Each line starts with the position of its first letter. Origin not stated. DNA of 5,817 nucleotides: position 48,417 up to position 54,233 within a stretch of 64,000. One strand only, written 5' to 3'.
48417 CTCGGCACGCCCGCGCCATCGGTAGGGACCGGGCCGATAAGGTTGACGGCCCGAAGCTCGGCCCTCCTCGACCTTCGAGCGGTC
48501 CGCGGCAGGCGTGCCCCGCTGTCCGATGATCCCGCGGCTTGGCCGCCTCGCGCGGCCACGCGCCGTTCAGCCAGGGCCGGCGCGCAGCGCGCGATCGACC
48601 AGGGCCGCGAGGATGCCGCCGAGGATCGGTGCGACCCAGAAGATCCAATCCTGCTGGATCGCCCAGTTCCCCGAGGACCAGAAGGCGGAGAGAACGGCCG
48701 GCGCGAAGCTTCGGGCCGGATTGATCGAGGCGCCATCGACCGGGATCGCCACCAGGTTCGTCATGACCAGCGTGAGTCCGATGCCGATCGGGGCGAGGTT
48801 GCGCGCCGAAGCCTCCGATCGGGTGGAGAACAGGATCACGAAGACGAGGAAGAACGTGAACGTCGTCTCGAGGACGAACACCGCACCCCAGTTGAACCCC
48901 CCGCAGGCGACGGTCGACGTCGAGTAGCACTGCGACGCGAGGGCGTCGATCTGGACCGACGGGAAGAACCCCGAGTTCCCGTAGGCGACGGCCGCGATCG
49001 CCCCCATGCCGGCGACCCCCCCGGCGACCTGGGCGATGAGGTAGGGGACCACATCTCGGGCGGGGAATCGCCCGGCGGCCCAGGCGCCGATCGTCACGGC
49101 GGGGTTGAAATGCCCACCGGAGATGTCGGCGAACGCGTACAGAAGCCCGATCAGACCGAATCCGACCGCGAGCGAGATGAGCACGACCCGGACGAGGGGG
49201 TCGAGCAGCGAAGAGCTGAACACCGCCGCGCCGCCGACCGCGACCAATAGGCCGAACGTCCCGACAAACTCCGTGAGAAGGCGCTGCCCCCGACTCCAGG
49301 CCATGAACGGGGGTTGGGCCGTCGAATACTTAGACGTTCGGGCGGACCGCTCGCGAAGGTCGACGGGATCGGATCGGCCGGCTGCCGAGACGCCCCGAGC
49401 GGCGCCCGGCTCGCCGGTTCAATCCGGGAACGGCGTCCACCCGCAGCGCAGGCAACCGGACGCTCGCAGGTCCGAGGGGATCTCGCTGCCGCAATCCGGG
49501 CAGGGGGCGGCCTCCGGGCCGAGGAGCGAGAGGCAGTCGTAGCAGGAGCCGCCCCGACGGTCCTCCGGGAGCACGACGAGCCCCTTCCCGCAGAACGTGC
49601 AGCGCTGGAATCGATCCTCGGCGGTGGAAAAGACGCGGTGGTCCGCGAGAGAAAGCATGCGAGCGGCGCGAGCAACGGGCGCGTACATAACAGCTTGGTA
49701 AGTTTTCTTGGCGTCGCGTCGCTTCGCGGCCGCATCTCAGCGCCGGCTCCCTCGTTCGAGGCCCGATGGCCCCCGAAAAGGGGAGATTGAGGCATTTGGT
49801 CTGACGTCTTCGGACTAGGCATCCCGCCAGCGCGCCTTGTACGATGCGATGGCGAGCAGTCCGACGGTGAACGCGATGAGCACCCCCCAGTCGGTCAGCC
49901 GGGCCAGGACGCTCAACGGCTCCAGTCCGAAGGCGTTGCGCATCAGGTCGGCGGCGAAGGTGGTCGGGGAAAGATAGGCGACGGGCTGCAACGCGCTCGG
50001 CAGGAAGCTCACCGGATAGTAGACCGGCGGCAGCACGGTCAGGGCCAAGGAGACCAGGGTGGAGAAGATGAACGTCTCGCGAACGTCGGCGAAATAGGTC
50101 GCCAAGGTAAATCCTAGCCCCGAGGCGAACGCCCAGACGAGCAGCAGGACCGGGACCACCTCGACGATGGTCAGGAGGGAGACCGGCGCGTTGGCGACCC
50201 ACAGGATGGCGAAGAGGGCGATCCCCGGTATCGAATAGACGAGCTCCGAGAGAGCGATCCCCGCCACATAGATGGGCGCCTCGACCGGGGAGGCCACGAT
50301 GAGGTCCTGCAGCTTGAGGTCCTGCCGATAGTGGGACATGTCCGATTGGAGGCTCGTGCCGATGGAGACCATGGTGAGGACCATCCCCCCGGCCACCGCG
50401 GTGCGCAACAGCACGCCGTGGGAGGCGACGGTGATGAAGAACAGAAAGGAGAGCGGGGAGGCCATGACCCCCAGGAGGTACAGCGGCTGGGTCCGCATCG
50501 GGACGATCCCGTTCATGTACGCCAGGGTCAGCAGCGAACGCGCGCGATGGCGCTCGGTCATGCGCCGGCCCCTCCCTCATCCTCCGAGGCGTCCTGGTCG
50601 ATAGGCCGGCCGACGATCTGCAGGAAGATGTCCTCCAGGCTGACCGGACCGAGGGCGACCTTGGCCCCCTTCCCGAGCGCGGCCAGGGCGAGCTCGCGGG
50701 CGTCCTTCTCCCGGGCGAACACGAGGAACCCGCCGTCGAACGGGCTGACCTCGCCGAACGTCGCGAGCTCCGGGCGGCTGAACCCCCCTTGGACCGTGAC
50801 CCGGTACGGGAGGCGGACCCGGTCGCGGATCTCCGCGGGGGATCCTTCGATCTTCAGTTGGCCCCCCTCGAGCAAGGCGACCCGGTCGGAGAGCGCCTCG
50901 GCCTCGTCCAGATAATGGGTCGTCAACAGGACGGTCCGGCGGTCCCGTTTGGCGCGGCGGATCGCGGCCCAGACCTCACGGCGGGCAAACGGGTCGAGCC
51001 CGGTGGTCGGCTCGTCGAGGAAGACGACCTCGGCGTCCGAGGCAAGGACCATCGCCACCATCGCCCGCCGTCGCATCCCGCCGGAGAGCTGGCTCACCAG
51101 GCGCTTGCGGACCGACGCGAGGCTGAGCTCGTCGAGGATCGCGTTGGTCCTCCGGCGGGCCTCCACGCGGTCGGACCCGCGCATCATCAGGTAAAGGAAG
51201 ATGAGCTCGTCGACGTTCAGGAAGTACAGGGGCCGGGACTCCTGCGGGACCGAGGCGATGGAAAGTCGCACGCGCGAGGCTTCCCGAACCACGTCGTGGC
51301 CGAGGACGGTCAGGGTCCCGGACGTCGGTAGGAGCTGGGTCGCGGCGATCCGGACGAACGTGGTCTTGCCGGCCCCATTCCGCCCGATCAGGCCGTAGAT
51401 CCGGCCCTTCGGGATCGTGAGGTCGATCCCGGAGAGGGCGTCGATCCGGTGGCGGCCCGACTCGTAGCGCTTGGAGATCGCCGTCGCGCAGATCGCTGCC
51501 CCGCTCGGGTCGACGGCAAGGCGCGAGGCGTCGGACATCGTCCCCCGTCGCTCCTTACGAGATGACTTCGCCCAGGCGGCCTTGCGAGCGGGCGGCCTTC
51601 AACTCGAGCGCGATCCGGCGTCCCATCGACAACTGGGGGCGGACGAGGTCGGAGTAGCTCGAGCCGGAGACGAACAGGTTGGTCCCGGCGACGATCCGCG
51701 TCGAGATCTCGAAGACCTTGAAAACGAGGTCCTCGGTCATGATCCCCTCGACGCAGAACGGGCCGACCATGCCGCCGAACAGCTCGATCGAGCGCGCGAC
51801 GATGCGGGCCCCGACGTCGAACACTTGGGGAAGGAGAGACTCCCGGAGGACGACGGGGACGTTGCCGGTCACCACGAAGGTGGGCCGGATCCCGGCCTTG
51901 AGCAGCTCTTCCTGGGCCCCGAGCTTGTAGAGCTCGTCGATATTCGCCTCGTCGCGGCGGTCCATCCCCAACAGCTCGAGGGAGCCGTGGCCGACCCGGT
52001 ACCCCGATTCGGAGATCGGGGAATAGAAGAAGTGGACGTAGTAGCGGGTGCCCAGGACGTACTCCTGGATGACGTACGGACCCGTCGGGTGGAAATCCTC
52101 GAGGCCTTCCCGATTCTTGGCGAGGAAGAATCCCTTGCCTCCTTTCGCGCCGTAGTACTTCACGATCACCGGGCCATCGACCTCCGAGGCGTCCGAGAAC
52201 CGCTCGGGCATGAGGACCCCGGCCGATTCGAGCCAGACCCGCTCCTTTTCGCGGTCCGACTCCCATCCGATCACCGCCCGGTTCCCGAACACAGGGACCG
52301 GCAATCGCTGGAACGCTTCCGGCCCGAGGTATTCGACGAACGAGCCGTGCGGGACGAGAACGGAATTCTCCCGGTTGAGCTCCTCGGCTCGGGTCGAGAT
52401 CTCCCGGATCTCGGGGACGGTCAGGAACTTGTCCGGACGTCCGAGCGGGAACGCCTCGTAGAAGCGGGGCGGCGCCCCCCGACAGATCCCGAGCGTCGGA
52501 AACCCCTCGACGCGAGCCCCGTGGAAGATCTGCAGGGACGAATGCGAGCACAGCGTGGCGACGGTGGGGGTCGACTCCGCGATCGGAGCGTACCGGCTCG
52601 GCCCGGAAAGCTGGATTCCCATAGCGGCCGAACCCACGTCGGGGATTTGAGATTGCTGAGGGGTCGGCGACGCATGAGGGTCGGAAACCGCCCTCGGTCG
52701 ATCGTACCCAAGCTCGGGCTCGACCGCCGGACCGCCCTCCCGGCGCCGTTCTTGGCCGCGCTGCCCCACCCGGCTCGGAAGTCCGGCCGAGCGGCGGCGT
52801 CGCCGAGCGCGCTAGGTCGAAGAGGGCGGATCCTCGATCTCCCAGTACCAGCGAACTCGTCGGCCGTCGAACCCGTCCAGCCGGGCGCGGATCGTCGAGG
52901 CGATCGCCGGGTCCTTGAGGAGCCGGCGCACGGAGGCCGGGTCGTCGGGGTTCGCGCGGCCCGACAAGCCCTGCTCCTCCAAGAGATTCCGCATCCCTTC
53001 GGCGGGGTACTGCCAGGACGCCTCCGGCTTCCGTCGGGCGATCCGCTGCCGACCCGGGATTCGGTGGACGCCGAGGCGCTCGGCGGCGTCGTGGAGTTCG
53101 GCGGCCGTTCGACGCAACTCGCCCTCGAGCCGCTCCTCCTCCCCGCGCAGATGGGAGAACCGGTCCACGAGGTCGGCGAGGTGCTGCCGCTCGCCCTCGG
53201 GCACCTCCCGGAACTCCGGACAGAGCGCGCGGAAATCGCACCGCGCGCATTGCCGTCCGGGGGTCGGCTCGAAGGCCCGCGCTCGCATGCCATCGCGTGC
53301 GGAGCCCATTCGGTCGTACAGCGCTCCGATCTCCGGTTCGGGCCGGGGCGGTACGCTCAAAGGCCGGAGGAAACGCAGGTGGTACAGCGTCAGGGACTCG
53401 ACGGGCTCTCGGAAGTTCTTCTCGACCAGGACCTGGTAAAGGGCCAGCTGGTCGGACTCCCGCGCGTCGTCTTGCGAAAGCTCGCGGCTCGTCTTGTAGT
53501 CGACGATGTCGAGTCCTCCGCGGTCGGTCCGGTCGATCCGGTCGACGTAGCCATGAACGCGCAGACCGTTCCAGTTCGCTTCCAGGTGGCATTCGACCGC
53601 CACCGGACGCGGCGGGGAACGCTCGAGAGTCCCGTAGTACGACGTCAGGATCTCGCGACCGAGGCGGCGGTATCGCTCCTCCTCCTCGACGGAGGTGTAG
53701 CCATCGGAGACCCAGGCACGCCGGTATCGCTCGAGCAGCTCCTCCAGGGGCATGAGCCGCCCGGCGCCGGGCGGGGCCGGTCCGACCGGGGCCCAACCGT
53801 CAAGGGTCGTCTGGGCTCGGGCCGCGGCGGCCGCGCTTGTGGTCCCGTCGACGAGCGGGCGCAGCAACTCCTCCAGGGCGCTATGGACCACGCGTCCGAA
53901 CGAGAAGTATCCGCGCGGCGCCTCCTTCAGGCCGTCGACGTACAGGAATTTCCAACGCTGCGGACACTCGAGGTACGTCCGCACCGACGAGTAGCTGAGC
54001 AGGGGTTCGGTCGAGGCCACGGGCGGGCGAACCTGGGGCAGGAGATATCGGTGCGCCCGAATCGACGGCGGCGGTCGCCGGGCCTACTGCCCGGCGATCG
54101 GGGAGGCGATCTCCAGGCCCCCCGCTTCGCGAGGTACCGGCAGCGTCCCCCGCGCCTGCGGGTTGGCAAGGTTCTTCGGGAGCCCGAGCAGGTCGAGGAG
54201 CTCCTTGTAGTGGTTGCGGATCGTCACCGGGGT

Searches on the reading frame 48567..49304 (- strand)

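Call 59: search_protein_families(library=pfam, proteins=[window:48567-49304:-], max_evalue=0.001)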
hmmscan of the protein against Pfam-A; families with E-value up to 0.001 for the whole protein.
window:48567-49304:- (245 aa): 1 family
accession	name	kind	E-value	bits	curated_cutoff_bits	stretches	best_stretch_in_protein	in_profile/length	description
PF00230.25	MIP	-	1.2e-45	156.5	25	1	6-236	8-221/222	Major intrinsic protein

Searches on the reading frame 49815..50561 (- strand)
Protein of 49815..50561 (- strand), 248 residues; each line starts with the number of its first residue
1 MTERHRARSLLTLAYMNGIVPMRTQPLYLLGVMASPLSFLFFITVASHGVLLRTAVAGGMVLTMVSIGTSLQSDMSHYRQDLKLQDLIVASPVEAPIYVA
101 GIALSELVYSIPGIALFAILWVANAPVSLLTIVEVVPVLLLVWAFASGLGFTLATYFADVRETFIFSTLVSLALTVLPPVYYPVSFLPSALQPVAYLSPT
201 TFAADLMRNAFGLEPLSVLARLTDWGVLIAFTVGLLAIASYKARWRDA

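Call 59: search_protein_families(library=pfam, proteins=[window:49815-50561:-], max_evalue=0.001)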
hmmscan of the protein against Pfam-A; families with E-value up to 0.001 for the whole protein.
window:49815-50561:- (248 aa): 1 family
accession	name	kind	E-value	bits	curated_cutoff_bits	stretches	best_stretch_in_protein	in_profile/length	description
PF01061.29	ABC2_membrane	-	9.9e-11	42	26.9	1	26-210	19-209/211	ABC-2 type transporter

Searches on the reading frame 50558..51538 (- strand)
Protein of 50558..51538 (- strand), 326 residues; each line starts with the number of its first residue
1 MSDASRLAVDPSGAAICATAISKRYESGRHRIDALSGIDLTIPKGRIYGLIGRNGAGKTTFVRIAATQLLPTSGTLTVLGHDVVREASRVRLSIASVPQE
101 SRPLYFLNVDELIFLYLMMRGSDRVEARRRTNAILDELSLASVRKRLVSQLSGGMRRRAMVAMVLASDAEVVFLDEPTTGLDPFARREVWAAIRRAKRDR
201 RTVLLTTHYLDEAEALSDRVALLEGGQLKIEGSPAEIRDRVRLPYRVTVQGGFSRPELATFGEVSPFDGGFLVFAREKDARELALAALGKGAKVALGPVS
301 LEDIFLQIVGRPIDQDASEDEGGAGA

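Call 59: search_protein_families(library=pfam, proteins=[window:50558-51538:-], max_evalue=0.001)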
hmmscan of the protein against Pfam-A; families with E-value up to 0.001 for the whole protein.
window:50558-51538:- (326 aa): 2 families
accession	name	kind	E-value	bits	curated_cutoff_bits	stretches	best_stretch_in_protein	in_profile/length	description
PF00005.33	ABC_tran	-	2.5e-29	103.1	25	1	35-179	1-137/137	ABC transporter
PF13304.12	AAA_21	-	4.4e-13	50.4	27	1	144-208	231-298/304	AAA domain, putative AbiEii toxin, Type IV TA system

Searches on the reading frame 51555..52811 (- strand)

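Call 11: search_protein_families(library=pfam, proteins=[window:51555-52811:-], max_evalue=0.001)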
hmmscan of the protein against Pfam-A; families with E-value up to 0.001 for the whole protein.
window:51555-52811:- (418 aa): 2 families
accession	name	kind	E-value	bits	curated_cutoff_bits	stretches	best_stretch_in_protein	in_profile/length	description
PF06973.17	DUF1297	-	7.1e-55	185.9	23.8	1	247-417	24-187/188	Domain of unknown function (DUF1297)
PF06849.18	DUF1246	-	7.4e-39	133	25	1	84-205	1-122/122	Protein of unknown function (DUF1246)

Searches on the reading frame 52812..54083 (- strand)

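Call 11: search_protein_families(library=pfam, proteins=[window:52812-54083:-], max_evalue=0.001)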
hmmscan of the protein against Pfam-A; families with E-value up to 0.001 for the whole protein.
window:52812-54083:- (423 aa): 1 family
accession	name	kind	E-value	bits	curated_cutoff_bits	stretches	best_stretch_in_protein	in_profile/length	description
PF12705.13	PDDEXK_1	-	8.8e-36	124.5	22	1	29-289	2-247/247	PD-(D/E)XK nuclease superfamily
